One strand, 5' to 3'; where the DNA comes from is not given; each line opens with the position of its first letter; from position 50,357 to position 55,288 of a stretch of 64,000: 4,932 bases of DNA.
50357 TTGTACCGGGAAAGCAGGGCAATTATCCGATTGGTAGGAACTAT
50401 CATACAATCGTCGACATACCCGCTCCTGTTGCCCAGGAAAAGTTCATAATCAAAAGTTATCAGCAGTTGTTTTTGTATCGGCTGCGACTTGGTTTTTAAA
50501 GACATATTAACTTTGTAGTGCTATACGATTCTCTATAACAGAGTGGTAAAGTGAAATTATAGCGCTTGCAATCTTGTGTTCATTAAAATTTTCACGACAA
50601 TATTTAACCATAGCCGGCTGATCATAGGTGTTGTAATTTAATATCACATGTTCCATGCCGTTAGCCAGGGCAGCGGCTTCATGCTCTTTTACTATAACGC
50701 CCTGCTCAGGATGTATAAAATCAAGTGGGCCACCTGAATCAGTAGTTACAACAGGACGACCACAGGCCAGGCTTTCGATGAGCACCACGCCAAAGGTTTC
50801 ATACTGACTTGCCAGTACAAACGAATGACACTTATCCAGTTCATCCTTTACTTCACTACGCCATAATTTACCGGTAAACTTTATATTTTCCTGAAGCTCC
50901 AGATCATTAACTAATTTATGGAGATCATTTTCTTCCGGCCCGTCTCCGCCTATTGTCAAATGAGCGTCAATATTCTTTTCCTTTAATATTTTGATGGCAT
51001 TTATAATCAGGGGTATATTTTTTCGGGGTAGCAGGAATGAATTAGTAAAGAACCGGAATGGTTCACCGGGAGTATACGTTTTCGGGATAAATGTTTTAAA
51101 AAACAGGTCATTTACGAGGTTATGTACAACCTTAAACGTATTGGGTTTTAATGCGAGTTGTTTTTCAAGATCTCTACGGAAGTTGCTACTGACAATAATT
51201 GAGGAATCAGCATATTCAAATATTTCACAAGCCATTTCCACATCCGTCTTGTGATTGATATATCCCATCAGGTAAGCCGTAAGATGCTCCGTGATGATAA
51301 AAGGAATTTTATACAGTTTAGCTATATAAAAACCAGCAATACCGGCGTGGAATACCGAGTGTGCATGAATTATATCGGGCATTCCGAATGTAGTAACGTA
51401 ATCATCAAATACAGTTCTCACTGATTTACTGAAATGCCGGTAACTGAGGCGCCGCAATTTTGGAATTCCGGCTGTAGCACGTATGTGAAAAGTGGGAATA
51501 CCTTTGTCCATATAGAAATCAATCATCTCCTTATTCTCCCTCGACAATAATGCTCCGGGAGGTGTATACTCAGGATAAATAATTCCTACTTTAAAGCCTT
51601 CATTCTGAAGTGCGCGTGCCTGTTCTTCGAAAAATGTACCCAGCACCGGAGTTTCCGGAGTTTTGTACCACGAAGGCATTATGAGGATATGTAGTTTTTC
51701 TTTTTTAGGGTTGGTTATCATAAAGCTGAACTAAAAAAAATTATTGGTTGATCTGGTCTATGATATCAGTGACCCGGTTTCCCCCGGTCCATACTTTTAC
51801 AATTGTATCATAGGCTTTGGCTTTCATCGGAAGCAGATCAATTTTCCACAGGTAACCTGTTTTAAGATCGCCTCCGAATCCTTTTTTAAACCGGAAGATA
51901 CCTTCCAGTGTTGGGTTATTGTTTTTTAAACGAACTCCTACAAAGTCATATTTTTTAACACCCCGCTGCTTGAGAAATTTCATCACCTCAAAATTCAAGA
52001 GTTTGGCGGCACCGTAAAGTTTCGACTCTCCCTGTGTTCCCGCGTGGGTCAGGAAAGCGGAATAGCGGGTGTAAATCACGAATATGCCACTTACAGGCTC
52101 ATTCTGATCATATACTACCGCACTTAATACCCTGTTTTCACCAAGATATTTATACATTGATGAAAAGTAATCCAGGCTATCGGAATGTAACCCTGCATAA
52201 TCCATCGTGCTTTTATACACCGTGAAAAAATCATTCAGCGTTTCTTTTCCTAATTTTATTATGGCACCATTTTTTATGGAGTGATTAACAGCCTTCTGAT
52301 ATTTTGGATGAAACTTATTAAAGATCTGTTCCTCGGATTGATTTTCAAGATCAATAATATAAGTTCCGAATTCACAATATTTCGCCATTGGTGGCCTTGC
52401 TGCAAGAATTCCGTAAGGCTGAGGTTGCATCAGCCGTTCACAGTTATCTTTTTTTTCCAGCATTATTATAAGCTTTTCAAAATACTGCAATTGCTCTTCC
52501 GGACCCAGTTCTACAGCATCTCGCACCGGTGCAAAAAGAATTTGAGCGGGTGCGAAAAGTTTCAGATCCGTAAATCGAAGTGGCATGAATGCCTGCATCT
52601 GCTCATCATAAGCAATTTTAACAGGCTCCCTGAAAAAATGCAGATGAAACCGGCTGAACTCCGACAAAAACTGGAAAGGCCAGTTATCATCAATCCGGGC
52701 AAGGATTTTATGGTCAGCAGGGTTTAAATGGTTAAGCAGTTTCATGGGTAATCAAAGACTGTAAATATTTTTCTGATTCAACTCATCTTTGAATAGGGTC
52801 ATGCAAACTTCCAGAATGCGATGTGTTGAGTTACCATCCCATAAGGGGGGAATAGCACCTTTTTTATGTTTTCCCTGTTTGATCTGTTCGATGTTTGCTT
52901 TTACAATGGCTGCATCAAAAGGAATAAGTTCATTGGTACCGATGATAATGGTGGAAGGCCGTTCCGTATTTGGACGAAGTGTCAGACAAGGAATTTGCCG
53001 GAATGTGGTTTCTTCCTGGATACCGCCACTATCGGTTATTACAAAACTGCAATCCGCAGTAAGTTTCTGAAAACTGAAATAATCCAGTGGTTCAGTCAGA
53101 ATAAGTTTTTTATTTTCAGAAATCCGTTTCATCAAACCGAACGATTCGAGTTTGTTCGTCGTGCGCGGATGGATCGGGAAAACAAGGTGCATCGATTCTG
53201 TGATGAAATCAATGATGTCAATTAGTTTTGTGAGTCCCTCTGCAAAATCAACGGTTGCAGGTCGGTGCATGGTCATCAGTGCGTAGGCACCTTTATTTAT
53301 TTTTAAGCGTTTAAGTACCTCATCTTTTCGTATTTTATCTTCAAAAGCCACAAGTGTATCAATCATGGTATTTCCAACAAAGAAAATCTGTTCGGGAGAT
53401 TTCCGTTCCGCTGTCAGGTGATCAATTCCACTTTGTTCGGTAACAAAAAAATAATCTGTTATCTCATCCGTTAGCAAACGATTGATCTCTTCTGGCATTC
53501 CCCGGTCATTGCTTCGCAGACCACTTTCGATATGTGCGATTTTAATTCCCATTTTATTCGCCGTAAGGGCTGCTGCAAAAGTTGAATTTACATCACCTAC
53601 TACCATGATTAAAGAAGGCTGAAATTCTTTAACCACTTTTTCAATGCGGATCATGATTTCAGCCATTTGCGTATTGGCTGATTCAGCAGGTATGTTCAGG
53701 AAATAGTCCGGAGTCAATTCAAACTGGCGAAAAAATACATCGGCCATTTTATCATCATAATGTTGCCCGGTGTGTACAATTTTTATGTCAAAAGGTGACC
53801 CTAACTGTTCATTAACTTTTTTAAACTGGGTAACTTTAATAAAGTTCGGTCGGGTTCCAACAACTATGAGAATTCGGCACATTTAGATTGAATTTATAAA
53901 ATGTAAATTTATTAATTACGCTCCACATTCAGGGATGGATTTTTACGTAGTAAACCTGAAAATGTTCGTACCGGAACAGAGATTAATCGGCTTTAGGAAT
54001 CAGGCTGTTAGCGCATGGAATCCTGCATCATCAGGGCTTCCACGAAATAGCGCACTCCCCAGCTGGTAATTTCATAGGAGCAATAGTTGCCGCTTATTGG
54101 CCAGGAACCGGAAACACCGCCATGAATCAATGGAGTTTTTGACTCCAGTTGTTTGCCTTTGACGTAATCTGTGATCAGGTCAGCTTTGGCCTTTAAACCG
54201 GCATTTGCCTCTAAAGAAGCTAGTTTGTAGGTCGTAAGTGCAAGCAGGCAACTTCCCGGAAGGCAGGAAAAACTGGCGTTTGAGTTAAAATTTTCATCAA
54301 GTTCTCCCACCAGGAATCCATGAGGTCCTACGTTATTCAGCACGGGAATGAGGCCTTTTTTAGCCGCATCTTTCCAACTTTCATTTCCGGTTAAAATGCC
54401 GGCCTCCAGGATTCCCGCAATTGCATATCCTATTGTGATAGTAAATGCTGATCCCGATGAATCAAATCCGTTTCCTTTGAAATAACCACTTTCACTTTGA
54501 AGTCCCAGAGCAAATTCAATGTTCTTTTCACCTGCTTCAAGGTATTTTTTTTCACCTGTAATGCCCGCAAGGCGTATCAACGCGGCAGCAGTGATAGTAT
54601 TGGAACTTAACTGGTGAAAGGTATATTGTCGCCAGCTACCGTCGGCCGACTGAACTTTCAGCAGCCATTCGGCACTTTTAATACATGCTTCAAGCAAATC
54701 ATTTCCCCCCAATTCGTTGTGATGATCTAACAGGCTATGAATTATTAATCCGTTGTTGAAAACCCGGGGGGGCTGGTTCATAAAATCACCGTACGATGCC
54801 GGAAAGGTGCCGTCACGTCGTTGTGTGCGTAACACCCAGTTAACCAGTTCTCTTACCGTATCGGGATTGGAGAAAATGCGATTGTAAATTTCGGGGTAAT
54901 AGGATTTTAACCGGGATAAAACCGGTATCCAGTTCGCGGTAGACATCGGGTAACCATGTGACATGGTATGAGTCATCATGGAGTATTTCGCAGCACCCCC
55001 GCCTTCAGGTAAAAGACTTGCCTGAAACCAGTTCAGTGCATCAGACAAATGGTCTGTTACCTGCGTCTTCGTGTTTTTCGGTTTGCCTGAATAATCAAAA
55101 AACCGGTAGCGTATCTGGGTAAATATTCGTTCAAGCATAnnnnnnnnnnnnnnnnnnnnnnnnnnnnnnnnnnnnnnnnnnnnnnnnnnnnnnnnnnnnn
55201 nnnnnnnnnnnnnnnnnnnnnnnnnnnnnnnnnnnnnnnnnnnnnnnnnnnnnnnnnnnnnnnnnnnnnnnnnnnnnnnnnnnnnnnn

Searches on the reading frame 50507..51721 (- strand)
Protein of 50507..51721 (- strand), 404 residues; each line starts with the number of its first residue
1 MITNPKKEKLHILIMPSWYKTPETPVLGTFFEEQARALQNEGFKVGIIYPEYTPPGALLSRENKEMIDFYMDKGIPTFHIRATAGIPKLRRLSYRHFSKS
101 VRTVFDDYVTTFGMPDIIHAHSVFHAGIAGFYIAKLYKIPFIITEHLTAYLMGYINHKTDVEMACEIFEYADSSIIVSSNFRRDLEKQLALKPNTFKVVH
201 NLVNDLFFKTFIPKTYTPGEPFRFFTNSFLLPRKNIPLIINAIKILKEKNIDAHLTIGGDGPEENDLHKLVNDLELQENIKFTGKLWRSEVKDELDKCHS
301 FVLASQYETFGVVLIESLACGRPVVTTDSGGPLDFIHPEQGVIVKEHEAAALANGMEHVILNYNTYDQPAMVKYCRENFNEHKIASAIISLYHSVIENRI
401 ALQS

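Call 21: search_protein_families(library=pfam, proteins=[window:50507-51721:-], max_evalue=0.0001)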
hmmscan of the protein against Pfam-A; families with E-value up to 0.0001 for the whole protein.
window:50507-51721:- (404 aa): 5 families
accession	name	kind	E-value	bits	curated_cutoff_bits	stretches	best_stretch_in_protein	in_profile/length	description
PF00534.26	Glycos_transf_1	-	1.2e-35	123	26.4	1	217-368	11-164/172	Glycosyl transferases group 1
PF13692.12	Glyco_trans_1_4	-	2.8e-28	99.4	27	1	231-360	12-140/142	Glycosyl transferases group 1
PF13439.12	Glyco_transf_4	-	1.6e-14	54.8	28.5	1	28-204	5-167/170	Glycosyltransferase Family 4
PF13579.12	Glyco_trans_4_4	-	3.5e-08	34.4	29.7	1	28-200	4-156/158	Glycosyl transferase 4-like domain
PF20706.3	GT4-conflict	-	5e-05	22.9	26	1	169-339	145-323/385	Family 4 Glycosyltransferase in conflict systems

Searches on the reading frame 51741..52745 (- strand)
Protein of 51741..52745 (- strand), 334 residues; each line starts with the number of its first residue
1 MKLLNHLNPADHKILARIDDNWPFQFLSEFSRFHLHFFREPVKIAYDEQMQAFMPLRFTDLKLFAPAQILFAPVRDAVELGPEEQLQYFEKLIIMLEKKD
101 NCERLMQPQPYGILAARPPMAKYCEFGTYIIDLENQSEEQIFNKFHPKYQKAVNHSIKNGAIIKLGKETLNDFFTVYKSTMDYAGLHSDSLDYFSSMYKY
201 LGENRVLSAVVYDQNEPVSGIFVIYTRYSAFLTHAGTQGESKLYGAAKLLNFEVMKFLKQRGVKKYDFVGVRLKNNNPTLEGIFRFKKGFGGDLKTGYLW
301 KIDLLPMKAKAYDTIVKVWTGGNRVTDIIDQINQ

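Call 21: search_protein_families(library=pfam, proteins=[window:51741-52745:-], max_evalue=0.0001)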
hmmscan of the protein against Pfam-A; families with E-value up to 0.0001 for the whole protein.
window:51741-52745:- (334 aa): 2 families
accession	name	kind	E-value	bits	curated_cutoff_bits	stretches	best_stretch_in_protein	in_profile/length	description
PF02388.22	FemAB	-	3.3e-21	76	24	2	212-293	302-381/406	FemAB family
PF13480.13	Acetyltransf_6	-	1e-06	29.4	22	1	173-270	38-136/143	Acetyltransferase (GNAT) domain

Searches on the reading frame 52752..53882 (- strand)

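Call 21: search_protein_families(library=pfam, proteins=[window:52752-53882:-], max_evalue=0.0001)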
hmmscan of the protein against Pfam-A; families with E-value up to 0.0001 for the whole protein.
window:52752-53882:- (376 aa): 1 family
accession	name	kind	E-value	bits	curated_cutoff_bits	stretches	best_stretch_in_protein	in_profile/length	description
PF02350.25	Epimerase_2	-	1.6e-92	310.5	30.6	1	30-359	8-345/347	UDP-N-acetylglucosamine 2-epimerase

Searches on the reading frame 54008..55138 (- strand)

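Call 21: search_protein_families(library=pfam, proteins=[window:54008-55138:-], max_evalue=0.0001)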
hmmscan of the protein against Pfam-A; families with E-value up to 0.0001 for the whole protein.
window:54008-55138:- (376 aa): 1 family
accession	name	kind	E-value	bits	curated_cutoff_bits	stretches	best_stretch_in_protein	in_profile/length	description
PF07944.18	Beta-AFase-like_GH127_cat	-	4.7e-06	26.3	24.9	1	124-208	115-205/376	Beta-L-arabinofuranosidase, GH127 catalytic domain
